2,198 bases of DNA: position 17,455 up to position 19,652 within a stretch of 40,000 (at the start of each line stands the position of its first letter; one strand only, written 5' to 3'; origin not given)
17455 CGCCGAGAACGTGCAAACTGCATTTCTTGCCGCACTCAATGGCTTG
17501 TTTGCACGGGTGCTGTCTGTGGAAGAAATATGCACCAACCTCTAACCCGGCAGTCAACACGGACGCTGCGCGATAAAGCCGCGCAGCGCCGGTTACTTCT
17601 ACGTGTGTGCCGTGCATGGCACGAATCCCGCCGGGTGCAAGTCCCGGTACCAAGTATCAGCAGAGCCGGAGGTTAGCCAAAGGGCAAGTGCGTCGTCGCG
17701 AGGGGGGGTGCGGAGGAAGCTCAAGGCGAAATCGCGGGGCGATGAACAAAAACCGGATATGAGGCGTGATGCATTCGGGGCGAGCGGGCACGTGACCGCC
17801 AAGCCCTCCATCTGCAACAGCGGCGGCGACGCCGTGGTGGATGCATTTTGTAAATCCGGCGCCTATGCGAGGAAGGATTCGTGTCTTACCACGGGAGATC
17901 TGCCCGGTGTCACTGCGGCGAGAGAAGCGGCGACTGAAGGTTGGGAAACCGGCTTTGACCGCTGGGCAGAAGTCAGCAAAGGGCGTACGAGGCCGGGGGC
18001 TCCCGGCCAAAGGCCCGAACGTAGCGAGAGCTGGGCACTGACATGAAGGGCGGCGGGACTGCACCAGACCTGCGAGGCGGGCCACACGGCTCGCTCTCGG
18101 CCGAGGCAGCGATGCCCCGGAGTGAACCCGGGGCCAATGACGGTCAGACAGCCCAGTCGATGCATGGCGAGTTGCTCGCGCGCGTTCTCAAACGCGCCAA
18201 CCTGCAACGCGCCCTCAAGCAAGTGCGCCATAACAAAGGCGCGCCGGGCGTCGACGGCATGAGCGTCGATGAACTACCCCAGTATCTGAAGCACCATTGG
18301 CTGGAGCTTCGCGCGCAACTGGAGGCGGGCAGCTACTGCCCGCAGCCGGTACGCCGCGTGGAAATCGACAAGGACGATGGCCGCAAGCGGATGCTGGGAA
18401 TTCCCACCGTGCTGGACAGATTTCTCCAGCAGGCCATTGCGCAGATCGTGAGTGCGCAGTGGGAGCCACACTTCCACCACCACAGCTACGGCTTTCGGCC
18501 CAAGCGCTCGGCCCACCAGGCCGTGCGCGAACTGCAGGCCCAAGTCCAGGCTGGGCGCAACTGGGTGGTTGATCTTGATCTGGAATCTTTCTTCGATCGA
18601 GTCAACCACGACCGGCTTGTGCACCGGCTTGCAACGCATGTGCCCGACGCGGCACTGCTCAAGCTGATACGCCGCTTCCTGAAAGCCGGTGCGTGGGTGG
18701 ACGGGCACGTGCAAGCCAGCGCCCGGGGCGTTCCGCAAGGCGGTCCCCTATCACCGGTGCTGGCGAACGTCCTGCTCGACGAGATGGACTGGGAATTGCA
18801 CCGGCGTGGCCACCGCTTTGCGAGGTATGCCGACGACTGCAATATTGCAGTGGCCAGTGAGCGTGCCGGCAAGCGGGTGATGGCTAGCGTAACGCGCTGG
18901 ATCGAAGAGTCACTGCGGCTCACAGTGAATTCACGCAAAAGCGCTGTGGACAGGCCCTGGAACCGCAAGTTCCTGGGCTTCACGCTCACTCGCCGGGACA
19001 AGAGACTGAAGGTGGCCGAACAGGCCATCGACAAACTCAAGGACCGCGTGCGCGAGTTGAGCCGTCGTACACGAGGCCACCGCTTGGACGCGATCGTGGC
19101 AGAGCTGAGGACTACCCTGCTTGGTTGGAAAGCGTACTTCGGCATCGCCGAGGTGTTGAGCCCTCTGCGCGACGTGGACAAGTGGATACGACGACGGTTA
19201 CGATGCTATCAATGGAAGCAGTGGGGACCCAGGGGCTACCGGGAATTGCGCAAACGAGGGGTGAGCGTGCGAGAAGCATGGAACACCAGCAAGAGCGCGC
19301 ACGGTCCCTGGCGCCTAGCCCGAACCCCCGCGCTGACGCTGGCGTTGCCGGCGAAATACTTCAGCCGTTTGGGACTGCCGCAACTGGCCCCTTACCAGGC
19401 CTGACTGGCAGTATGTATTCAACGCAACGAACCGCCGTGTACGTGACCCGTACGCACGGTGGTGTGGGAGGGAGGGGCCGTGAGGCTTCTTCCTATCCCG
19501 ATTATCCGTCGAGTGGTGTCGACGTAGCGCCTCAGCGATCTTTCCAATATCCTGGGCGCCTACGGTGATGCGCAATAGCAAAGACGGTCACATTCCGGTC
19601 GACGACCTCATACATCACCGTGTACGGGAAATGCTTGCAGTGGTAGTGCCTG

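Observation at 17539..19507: Intact-looking group IIC intron inserted in the R' core of attC1, one base from the integrase crossover, on the top strand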

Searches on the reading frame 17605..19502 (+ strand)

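Call 79: search_dna_similar(query=L088:5331-6680:-, collection=plasmids, mode=protein, max_rows=60, max_evalue=1e-100)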
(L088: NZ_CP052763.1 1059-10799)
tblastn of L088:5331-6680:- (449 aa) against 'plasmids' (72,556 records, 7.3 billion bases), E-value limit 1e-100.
Records with a match: 541; places in all: 614; records where one place covers at least 80% of the query: 533.
Best place of each record, by identity: >=99% 127; 95-99% 2; 90-95% 28; 80-90% 1; 60-80% 13; <60% 370.
By first word of the organism name: Klebsiella 235; Escherichia 49; Sinorhizobium 44; Citrobacter 26; Enterobacter 23; Pseudomonas 21; Providencia 12; Ligilactobacillus 11; Limosilactobacillus 11; Clostridium 10; and 41 more.
By predicted mobility (MOB-suite, as given by PLSDB): conjugative 361; non-mobilizable 127; mobilizable 53.
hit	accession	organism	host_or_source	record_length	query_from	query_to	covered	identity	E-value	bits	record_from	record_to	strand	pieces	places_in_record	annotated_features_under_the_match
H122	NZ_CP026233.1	Citrobacter freundii complex sp. CFNIH4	-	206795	1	449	100%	99.8%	0e+0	929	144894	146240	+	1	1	ltrA: group II intron reverse transcriptase/maturase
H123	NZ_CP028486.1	Escherichia coli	Homo sapiens,sputum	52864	1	449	100%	99.8%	0e+0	929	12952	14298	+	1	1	ltrA: group II intron reverse transcriptase/maturase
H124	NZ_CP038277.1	Raoultella ornithinolytica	sediment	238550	1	449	100%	99.8%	0e+0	929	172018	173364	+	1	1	ltrA: group II intron reverse transcriptase/maturase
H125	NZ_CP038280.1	Raoultella ornithinolytica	sediment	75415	1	449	100%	99.8%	0e+0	929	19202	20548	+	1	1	ltrA: group II intron reverse transcriptase/maturase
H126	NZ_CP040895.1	Leclercia adecarboxylata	Homo sapiens,cell culture,stool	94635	1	449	100%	99.8%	0e+0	929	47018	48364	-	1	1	ltrA: group II intron reverse transcriptase/maturase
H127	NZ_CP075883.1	Klebsiella michiganensis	Homo sapiens,blood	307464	1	449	100%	99.8%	0e+0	929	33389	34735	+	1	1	ltrA: group II intron reverse transcriptase/maturase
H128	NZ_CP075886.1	Klebsiella quasipneumoniae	Homo sapiens,urine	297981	1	449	100%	99.8%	0e+0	929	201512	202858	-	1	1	ltrA: group II intron reverse transcriptase/maturase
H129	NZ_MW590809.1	Klebsiella oxytoca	-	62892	1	449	100%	99.8%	0e+0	929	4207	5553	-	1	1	ltrA: group II intron reverse transcriptase/maturase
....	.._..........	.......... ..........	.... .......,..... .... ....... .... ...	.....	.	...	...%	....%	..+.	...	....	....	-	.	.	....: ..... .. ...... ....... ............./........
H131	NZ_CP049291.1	Enterobacter hormaechei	Homo sapiens,urine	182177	1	449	100%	99.8%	0e+0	929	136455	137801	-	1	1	ltrA: group II intron reverse transcriptase/maturase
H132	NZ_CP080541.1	Citrobacter braakii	Homo sapiens,clinical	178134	1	449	100%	99.8%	0e+0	929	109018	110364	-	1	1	ltrA: group II intron reverse transcriptase/maturase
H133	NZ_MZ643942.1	Serratia marcescens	-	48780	1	449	100%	99.8%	0e+0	929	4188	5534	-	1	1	ltrA: group II intron reverse transcriptase/maturase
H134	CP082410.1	Salmonella enterica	animal-swine-market swine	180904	1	449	100%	99.8%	0e+0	929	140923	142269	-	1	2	ltrA: group II intron reverse transcriptase/maturase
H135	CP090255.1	Escherichia coli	Homo sapiens,anal swab specimens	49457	1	449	100%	99.8%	0e+0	929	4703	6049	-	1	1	ltrA: group II intron reverse transcriptase/maturase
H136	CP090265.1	Escherichia coli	Homo sapiens,anal swab specimens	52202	1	449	100%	99.8%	0e+0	929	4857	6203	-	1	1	ltrA: group II intron reverse transcriptase/maturase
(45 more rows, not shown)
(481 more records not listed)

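Call 80: search_dna_similar(query=L088:5331-6680:-, collection=plasmids, mode=protein, max_rows=60, max_evalue=1e-140, rows=spread)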
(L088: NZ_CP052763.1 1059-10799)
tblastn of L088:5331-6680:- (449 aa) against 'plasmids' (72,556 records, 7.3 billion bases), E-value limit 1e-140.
Records with a match: 324; places in all: 352; records where one place covers at least 80% of the query: 318.
Best place of each record, by identity: >=99% 127; 95-99% 2; 90-95% 28; 80-90% 1; 60-80% 12; <60% 154.
By first word of the organism name: Klebsiella 220; Enterobacter 22; Citrobacter 21; Escherichia 21; Raoultella 7; Salmonella 7; Aeromonas 5; Providencia 5; Shewanella 4; Serratia 3; and 6 more.
By predicted mobility (MOB-suite, as given by PLSDB): conjugative 261; non-mobilizable 55; mobilizable 8.
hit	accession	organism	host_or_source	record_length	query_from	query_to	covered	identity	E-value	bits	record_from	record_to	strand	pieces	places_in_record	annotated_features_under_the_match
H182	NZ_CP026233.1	Citrobacter freundii complex sp. CFNIH4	-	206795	1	449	100%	99.8%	0e+0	929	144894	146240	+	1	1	ltrA: group II intron reverse transcriptase/maturase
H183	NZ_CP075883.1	Klebsiella michiganensis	Homo sapiens,blood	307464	1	449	100%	99.8%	0e+0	929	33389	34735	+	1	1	ltrA: group II intron reverse transcriptase/maturase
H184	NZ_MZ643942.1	Serratia marcescens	-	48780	1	449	100%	99.8%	0e+0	929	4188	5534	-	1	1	ltrA: group II intron reverse transcriptase/maturase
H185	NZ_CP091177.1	Aeromonas caviae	-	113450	1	449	100%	99.8%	0e+0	929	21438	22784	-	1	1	ltrA: group II intron reverse transcriptase/maturase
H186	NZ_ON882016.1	Klebsiella quasipneumoniae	Homo sapiens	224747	1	449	100%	99.8%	0e+0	929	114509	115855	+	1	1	ltrA: group II intron reverse transcriptase/maturase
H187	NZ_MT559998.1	Citrobacter freundii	-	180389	1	449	100%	99.8%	0e+0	929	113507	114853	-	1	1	ltrA: group II intron reverse transcriptase/maturase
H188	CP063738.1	Escherichia coli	Veal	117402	1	449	100%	99.8%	0e+0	929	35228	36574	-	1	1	ltrA: group II intron reverse transcriptase/maturase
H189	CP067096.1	Klebsiella michiganensis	Homo sapiens,bacterial pure culure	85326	1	449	100%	99.8%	0e+0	929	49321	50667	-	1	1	ltrA: group II intron reverse transcriptase/maturase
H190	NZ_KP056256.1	Escherichia coli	-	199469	1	449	100%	99.8%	0e+0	929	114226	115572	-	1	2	ltrA: group II intron reverse transcriptase/maturase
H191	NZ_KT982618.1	Escherichia coli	-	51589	1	449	100%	99.8%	0e+0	929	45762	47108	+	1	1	ltrA: group II intron reverse transcriptase/maturase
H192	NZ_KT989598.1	Enterobacter cloacae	-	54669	1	449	100%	99.8%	0e+0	929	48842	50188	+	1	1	ltrA: group II intron reverse transcriptase/maturase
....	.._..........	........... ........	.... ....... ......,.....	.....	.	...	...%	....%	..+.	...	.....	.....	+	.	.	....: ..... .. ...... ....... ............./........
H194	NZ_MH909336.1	Klebsiella pneumoniae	Anhui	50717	1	449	100%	99.8%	0e+0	929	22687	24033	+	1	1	ltrA: group II intron reverse transcriptase/maturase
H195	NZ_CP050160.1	Escherichia coli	Homo sapiens,rectal_swab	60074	1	449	100%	99.8%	0e+0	929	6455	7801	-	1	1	ltrA: group II intron reverse transcriptase/maturase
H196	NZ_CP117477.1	Citrobacter freundii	Homo sapiens,urine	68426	1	449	100%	99.8%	0e+0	929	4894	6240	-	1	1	ltrA: group II intron reverse transcriptase/maturase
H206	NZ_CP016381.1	Aeromonas hydrophila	Homo sapiens,culture,Perirectal swab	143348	1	449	100%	91.8%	0e+0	856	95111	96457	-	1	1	ltrA: group II intron reverse transcriptase/maturase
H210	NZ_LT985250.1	Escherichia coli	-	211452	1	443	99%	69.8%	0e+0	642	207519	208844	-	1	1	ltrA: group II intron reverse transcriptase/maturase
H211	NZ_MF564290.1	Pseudomonas putida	-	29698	1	443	99%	69.6%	0e+0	640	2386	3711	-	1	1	ltrA: group II intron reverse transcriptase/maturase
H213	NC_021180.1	Klebsiella pneumoniae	-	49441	5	443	98%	55.7%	4e-153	487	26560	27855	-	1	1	ltrA: group II intron reverse transcriptase/maturase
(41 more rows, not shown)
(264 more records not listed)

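Call 81: get_annotated_region(hit=H211, flank=3000)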
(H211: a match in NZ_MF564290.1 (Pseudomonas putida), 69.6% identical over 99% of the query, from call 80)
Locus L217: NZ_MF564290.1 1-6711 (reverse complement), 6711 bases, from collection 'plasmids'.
description: Pseudomonas putida strain KSS435 plasmid pVIM_Pse-KSS435, complete sequence
organism: Pseudomonas putida (NCBI taxid 303)
taxonomy: Bacteria; Pseudomonadota; Gammaproteobacteria; Pseudomonadales; Pseudomonadaceae; Pseudomonas; Pseudomonas putida
host: -; source: -; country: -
typing (MOB-suite, as given by PLSDB): conjugative; relaxase MOBQ; mating-pair formation MPF_T
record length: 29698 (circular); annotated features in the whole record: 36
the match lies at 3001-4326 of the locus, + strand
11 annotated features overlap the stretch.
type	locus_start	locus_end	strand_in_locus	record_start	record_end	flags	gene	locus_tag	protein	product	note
CDS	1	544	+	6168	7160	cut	-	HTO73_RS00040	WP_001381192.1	TniB family NTP-binding protein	-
CDS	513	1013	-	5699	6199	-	-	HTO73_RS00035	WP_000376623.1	GNAT family N-acetyltransferase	-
predicted_resistance_gene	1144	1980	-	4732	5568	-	sul1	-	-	sulfonamide-resistant dihydropteroate synthase Sul1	predicted by amrfinderplus; class SULFONAMIDE; identity 100.0%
CDS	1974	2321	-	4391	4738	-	-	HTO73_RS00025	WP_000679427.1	quaternary ammonium compound efflux SMR transporter QacE delta 1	-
predicted_resistance_gene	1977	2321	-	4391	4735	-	qacEdelta1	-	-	quaternary ammonium compound efflux SMR transporter QacE delta 1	predicted by amrfinderplus; class QUATERNARY AMMONIUM; identity 100.0%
CDS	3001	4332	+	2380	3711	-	ltrA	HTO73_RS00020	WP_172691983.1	group II intron reverse transcriptase/maturase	GO:0000373 - Group II intron splicing [Evidence IEA]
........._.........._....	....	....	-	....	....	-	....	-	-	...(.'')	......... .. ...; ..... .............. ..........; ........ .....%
predicted_resistance_gene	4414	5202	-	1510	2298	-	aadA1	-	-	ANT(3'')-Ia family aminoglycoside nucleotidyltransferase AadA1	predicted by amrfinderplus; class AMINOGLYCOSIDE; identity 100.0%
CDS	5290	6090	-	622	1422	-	-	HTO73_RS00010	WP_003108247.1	subclass B1 metallo-beta-lactamase VIM-2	-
predicted_resistance_gene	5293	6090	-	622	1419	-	blaVIM-2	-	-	subclass B1 metallo-beta-lactamase VIM-2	predicted by amrfinderplus; class BETA-LACTAM; identity 100.0%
predicted_resistance_gene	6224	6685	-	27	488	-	aac(3)-If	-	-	aminoglycoside N-acetyltransferase AAC(3)-If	predicted by amrfinderplus; class AMINOGLYCOSIDE; identity 100.0%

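Call 82: get_annotated_region(hit=H210, flank=3000)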
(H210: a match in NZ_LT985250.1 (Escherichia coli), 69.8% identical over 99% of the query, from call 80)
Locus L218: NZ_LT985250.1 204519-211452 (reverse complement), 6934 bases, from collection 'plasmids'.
description: Escherichia coli strain 170 plasmid RCS38_p, complete sequence
organism: Escherichia coli (NCBI taxid 562)
taxonomy: Bacteria; Pseudomonadota; Gammaproteobacteria; Enterobacterales; Enterobacteriaceae; Escherichia; Escherichia coli
host: -; source: -; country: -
typing (MOB-suite, as given by PLSDB): conjugative; replicon IncC,IncN; relaxase MOBF,MOBH,MOBH; mating-pair formation MPF_F
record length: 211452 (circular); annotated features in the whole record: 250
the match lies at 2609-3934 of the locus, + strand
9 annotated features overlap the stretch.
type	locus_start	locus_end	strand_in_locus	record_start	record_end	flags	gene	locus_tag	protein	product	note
CDS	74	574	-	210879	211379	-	-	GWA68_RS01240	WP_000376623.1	GNAT family N-acetyltransferase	-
predicted_resistance_gene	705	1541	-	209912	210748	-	sul1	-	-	sulfonamide-resistant dihydropteroate synthase Sul1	predicted by amrfinderplus; class SULFONAMIDE; identity 100.0%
CDS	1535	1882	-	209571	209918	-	-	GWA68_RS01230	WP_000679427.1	quaternary ammonium compound efflux SMR transporter QacE delta 1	-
predicted_resistance_gene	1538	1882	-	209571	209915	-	qacEdelta1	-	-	quaternary ammonium compound efflux SMR transporter QacE delta 1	predicted by amrfinderplus; class QUATERNARY AMMONIUM; identity 100.0%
CDS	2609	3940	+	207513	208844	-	ltrA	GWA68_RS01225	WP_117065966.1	group II intron reverse transcriptase/maturase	GO:0000373 - Group II intron splicing [Evidence IEA]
CDS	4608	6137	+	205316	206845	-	-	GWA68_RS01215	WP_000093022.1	IS91 family transposase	-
CDS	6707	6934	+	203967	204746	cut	-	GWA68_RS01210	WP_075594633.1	APH(3')-VI family aminoglycoside O-phosphotransferase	-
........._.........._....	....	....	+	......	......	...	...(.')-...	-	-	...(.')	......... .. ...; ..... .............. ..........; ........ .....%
predicted_resistance_gene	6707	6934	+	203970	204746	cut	aph(3')-VI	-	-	APH(3')-VI family aminoglycoside O-phosphotransferase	predicted by amrfinderplus; class AMINOGLYCOSIDE; identity 99.61%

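Call 83: get_annotated_region(hit=H206, flank=3000)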
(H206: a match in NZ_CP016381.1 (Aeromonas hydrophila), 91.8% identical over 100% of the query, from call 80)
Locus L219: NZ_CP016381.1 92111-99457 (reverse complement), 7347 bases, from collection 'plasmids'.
description: Aeromonas hydrophila strain AHNIH1 plasmid pASP-135, complete sequence
organism: Aeromonas hydrophila (NCBI taxid 644)
taxonomy: Bacteria; Pseudomonadota; Gammaproteobacteria; Aeromonadales; Aeromonadaceae; Aeromonas; Aeromonas hydrophila
host: -; source: Homo sapiens,culture,Perirectal swab; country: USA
typing (MOB-suite, as given by PLSDB): non-mobilizable; replicon rep_cluster_1416
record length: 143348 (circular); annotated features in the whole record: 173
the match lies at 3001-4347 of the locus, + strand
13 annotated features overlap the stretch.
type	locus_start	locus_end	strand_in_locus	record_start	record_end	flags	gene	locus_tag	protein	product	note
CDS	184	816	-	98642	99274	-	-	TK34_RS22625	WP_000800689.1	type B-2 chloramphenicol O-acetyltransferase CatB11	-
predicted_resistance_gene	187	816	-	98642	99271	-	catB11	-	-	type B-2 chloramphenicol O-acetyltransferase CatB11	predicted by amrfinderplus; class PHENICOL; identity 100.0%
CDS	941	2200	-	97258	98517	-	-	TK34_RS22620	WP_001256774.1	CmlA family chloramphenicol efflux MFS transporter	GO:0055085 - transmembrane transport [Evidence IEA]; GO:1990961 - xenobiotic detoxification by transmembrane export ...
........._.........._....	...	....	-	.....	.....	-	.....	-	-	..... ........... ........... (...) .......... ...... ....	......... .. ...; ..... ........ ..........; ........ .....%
predicted_resistance_gene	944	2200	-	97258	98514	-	cmlA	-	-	CmlA family chloramphenicol efflux MFS transporter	predicted by amrfinderplus; class PHENICOL; identity 99.76%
CDS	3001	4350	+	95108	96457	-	ltrA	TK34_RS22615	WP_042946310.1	group II intron reverse transcriptase/maturase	GO:0000373 - Group II intron splicing [Evidence IEA]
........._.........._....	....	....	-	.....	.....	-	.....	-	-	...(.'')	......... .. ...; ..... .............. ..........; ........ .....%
CDS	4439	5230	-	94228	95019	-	-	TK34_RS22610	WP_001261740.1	ANT(3'')-Ia family aminoglycoside nucleotidyltransferase AadA2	-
predicted_resistance_gene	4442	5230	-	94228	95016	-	aadA2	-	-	ANT(3'')-Ia family aminoglycoside nucleotidyltransferase AadA2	predicted by amrfinderplus; class AMINOGLYCOSIDE; identity 100.0%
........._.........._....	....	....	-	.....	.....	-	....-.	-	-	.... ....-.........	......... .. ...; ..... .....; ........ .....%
CDS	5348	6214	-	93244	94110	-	-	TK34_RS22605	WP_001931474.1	PSE family carbenicillin-hydrolyzing class A beta-lactamase CARB-2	-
predicted_resistance_gene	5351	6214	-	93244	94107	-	blaCARB-2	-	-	PSE family carbenicillin-hydrolyzing class A beta-lactamase CARB-2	predicted by amrfinderplus; class BETA-LACTAM; identity 100.0%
CDS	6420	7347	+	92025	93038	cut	intI1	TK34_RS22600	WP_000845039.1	class 1 integron integrase IntI1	-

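Call 84: get_annotated_region(hit=H213, flank=3000)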
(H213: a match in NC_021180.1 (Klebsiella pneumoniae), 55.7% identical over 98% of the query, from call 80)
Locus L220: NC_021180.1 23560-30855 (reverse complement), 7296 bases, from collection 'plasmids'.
description: Klebsiella pneumoniae plasmid pNDM-1saitama01, complete sequence
organism: Klebsiella pneumoniae (NCBI taxid 573)
taxonomy: Bacteria; Pseudomonadota; Gammaproteobacteria; Enterobacterales; Enterobacteriaceae; Klebsiella; Klebsiella pneumoniae
host: -; source: -; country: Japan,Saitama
typing (MOB-suite, as given by PLSDB): non-mobilizable; replicon IncFII,rep_cluster_1254,rep_cluster_2183
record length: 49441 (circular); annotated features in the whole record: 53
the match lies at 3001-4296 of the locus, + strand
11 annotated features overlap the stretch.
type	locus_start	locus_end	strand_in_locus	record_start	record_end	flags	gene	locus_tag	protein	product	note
CDS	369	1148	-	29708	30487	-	-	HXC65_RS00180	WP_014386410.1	APH(3')-VI family aminoglycoside O-phosphotransferase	-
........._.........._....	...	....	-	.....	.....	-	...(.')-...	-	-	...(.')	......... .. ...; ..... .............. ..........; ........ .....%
predicted_resistance_gene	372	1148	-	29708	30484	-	aph(3')-VI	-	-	APH(3')-VI family aminoglycoside O-phosphotransferase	predicted by amrfinderplus; class AMINOGLYCOSIDE; identity 100.0%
CDS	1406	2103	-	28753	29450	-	-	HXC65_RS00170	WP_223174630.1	IS1 family transposase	-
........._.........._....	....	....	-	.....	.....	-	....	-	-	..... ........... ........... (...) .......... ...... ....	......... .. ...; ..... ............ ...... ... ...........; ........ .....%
CDS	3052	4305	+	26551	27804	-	ltrA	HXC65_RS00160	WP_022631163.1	group II intron reverse transcriptase/maturase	GO:0000373 - Group II intron splicing [Evidence IEA]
CDS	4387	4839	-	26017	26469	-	-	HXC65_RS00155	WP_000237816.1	NAD(+)--rifampin ADP-ribosyltransferase Arr-2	-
predicted_resistance_gene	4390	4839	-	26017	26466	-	arr-2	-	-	NAD(+)--rifampin ADP-ribosyltransferase Arr-2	predicted by amrfinderplus; class RIFAMYCIN; identity 100.0%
CDS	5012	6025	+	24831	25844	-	intI1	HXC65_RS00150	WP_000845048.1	class 1 integron integrase IntI1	-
CDS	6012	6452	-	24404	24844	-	mobC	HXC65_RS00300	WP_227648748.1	plasmid mobilization relaxosome protein MobC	-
predicted_resistance_gene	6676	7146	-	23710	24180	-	dfrA14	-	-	trimethoprim-resistant dihydrofolate reductase DfrA14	predicted by amrfinderplus; class TRIMETHOPRIM; identity 100.0%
